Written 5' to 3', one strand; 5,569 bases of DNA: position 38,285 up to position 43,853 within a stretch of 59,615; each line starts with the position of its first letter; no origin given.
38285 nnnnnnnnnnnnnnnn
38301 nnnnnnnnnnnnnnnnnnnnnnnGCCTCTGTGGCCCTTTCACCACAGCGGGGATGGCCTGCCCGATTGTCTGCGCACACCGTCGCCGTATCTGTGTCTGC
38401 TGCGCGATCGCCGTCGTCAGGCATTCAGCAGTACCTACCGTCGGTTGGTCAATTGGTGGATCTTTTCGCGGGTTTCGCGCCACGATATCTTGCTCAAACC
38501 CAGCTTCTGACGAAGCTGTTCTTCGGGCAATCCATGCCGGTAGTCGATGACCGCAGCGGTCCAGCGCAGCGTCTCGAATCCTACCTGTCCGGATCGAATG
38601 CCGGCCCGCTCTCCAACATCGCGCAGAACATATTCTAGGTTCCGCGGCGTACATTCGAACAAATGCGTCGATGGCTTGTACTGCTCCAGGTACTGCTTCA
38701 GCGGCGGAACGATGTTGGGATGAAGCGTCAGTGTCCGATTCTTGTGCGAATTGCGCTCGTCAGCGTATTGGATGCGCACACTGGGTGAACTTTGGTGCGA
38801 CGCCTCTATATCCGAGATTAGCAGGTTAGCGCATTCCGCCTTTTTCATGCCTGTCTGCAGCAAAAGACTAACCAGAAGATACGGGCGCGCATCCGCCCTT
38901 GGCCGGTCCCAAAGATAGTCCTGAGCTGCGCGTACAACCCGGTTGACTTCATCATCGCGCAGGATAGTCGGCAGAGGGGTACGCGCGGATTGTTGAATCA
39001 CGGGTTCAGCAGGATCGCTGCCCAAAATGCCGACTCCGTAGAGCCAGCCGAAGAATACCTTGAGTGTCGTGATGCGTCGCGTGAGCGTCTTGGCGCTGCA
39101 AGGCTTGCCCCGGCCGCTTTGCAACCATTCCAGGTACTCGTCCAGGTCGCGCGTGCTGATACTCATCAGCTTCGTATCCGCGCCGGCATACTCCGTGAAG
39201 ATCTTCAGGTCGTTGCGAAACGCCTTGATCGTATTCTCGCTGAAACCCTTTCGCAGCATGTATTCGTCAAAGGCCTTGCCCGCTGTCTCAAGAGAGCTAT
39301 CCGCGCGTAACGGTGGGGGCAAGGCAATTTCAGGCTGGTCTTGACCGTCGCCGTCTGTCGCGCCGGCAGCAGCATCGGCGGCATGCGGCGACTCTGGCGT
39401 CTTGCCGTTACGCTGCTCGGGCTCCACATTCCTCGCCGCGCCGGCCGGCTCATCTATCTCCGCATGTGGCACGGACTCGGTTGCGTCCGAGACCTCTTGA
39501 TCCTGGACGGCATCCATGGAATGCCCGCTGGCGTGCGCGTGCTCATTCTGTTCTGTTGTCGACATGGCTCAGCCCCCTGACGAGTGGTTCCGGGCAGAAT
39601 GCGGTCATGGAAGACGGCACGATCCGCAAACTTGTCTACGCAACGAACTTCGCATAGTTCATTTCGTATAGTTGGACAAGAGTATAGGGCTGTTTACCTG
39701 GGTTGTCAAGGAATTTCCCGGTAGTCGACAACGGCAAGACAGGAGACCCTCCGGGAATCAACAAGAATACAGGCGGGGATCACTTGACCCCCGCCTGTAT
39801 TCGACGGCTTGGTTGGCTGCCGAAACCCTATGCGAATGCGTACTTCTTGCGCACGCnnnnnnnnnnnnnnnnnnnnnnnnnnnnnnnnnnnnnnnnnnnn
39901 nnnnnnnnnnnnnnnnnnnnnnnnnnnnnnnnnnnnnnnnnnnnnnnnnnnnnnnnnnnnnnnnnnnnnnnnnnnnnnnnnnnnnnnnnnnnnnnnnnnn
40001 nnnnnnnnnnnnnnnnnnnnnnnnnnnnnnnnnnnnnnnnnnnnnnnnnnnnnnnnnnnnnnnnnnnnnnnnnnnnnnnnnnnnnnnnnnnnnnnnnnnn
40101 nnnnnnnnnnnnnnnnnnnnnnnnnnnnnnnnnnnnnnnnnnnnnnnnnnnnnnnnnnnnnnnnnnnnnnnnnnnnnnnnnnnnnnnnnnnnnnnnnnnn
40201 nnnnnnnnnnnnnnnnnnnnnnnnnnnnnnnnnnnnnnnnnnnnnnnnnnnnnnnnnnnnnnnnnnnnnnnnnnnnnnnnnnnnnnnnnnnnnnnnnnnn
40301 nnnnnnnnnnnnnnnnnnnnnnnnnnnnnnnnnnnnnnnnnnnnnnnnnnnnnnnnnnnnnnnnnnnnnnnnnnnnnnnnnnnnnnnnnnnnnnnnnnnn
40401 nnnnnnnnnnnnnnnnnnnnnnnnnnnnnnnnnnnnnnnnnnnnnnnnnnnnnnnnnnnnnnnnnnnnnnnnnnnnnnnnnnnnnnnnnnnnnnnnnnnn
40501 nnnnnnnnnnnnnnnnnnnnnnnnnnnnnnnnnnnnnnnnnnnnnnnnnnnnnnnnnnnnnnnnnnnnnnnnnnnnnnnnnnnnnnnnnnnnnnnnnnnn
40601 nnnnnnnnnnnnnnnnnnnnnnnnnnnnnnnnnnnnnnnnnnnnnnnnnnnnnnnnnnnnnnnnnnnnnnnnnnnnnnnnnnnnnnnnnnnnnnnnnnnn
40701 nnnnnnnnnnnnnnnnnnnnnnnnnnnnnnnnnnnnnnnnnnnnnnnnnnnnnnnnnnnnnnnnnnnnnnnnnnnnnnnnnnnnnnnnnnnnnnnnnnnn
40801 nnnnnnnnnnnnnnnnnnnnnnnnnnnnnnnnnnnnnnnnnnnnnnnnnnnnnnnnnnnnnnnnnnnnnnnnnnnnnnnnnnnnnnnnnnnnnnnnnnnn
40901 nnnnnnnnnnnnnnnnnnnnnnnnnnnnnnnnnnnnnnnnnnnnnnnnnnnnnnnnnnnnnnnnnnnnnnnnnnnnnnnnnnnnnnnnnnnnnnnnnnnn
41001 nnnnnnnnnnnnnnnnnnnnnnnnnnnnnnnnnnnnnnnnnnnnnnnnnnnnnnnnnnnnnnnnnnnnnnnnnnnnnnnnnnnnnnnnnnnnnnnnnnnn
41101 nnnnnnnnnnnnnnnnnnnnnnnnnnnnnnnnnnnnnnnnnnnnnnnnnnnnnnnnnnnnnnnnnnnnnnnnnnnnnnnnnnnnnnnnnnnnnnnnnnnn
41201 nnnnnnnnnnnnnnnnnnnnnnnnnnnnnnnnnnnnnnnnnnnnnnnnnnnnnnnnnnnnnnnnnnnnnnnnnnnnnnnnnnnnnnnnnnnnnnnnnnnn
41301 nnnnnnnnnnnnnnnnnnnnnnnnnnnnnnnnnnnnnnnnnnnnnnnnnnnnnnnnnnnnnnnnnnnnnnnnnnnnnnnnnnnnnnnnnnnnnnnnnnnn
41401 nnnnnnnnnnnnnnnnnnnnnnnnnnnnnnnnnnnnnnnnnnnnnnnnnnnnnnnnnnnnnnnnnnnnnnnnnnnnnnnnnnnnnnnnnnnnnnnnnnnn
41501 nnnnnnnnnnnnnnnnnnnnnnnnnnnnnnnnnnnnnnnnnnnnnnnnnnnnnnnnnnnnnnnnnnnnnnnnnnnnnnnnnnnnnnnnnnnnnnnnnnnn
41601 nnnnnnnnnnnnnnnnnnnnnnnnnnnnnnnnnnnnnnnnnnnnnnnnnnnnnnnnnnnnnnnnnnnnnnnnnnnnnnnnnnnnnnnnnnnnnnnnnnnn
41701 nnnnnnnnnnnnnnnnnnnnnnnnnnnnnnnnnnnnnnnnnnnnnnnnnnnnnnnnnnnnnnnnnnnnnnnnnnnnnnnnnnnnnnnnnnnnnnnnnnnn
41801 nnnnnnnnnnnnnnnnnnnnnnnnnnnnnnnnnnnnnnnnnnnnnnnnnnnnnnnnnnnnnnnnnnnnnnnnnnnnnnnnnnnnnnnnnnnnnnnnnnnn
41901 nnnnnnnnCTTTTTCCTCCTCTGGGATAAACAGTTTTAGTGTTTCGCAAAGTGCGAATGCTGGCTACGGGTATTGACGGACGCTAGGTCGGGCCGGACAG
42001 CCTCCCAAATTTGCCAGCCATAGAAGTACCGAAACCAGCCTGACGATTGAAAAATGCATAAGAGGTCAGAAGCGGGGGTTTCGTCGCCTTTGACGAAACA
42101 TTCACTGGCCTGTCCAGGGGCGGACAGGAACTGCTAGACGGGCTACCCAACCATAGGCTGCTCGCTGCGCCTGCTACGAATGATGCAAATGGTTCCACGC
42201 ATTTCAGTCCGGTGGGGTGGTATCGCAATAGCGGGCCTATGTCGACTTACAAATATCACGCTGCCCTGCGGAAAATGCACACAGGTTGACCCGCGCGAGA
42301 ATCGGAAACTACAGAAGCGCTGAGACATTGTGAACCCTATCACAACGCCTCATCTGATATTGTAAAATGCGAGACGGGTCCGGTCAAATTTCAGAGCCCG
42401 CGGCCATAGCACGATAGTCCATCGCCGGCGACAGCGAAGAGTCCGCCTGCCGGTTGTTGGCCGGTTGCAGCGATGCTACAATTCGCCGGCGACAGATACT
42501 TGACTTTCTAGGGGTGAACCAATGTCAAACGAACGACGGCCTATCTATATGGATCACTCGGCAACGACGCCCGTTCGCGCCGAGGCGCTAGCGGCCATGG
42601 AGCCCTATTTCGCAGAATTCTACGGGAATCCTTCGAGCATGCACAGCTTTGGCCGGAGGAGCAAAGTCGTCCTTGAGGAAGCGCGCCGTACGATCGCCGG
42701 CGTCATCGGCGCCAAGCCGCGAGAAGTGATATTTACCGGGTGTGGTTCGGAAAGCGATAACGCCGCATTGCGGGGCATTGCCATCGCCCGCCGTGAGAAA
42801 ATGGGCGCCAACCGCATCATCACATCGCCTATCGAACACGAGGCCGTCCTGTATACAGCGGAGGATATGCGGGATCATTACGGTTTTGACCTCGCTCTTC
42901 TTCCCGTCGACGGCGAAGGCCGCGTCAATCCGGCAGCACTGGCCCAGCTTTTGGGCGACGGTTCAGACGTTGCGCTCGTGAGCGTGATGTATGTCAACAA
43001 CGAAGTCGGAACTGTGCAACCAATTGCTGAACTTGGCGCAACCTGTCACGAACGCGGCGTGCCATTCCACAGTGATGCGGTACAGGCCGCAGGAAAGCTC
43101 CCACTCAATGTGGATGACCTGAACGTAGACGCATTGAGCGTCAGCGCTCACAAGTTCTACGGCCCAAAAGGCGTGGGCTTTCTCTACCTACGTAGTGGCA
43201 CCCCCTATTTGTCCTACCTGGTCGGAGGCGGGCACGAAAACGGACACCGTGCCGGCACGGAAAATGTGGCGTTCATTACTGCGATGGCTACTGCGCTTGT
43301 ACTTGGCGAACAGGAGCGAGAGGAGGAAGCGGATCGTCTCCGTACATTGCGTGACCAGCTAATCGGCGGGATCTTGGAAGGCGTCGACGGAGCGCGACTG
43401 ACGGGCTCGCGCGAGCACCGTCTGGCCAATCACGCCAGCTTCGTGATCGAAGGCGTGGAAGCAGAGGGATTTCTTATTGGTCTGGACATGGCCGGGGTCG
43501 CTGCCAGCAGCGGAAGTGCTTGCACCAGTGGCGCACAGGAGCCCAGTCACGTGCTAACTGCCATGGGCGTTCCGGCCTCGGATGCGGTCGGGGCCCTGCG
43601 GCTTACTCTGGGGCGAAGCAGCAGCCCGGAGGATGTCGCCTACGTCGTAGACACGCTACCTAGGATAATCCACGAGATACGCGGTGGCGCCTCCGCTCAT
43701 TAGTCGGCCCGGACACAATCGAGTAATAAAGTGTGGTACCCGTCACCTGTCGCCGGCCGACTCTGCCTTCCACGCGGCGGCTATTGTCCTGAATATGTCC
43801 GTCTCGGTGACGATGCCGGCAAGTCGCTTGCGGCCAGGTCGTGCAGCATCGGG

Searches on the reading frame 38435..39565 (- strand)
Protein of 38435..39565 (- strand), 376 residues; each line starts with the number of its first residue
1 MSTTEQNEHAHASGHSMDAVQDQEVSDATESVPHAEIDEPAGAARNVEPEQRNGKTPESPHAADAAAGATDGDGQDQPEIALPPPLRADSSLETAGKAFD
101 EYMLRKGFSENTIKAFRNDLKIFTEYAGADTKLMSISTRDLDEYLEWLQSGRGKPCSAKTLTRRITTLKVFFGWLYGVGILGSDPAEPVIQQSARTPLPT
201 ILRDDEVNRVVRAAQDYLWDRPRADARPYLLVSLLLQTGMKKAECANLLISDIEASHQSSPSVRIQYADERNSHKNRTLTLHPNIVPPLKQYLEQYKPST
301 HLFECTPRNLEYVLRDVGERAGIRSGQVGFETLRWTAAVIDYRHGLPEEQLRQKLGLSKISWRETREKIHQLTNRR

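Call 33: search_protein_families(library=pfam, max_evalue=0.00001, proteins=[window:38435-39565:-])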
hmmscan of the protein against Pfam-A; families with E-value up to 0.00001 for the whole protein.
window:38435-39565:- (376 aa): 3 families
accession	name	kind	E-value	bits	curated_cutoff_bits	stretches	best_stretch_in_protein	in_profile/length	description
PF02899.23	Phage_int_SAM_1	-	2.5e-12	47.4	22.3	1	99-176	4-80/83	Phage integrase, N-terminal SAM-like domain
PF00589.27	Phage_integrase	-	1.4e-08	35.1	27.1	1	202-361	3-160/172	Phage integrase family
PF13495.12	Phage_int_SAM_4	-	1.7e-08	35.2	27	1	98-176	4-79/85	Phage integrase, N-terminal SAM-like domain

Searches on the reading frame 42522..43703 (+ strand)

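Call 33: search_protein_families(library=pfam, max_evalue=0.00001, proteins=[window:42522-43703:+])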
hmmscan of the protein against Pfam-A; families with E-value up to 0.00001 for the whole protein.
window:42522-43703:+ (393 aa): 1 family
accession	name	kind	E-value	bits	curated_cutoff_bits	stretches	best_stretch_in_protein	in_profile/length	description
PF00266.25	Aminotran_5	-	3.3e-69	234.1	21.5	1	8-374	1-370/371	Aminotransferase class-V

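Call 35: search_protein_families(library=ncbifam, max_evalue=0.00001, proteins=[window:42522-43703:+])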
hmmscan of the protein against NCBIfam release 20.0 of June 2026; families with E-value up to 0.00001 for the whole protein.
window:42522-43703:+ (393 aa): 21 families
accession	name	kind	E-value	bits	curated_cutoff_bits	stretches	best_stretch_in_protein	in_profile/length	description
TIGR03402.1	FeS_nifS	equivalog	2.8e-139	464.1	530.75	1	8-387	1-374/379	cysteine desulfurase NifS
NF010611.0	PRK14012.1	equivalog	1.9e-96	323.5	548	1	5-387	4-383/406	IscS subfamily cysteine desulfurase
TIGR02006.1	IscS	equivalog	9.8e-96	321.2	643.2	1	6-387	3-379/402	IscS subfamily cysteine desulfurase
TIGR03235.1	DNA_S_dndA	equivalog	1e-94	317.7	480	1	9-362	1-352/353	cysteine desulfurase DndA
TIGR03403.1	nifS_epsilon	equivalog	1.6e-92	310.3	587.7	1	8-388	1-378/382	NifS family cysteine desulfurase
NF002806.0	PRK02948.1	subfamily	1.6e-83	280.8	304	1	8-387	2-376/381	IscS subfamily cysteine desulfurase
TIGR01979.1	sufS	subfamily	3.1e-39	135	475.1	1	3-225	15-235/403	SufS family cysteine desulfurase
TIGR01977.1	am_tr_V_EF2568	hypoth_equivalog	6.4e-33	114.3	377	1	8-237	1-225/376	cysteine desulfurase family protein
NF041166.1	f2_encap_cargo1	exception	3.3e-30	105.8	800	1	3-335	242-587/623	family 2A encapsulin nanocompartment cargo protein cysteine desulfurase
TIGR01976.1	am_tr_V_VC1184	hypoth_equivalog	8.6e-25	87.8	352.35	1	5-225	17-233/401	cysteine desulfurase-like protein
NF006791.0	PRK09295.1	equivalog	1.9e-21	76.6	661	1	9-225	26-240/406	cysteine desulfurase SufS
NF008126.0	PRK10874.1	equivalog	3.3e-19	69.3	607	1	7-379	20-392/401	cysteine desulfurase CsdA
TIGR04343.1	egtE_PLP_lyase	equivalog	3.3e-19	68.9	400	1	49-226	54-218/370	ergothioneine biosynthesis PLP-dependent enzyme EgtE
NF040779.1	Sec_lyase_SclA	exception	6.5e-18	64.8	525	1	8-227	1-215/378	selenocysteine lyase SclA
TIGR03392.1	FeS_syn_CsdA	equivalog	2.3e-16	60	493.6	1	7-226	17-234/398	cysteine desulfurase CsdA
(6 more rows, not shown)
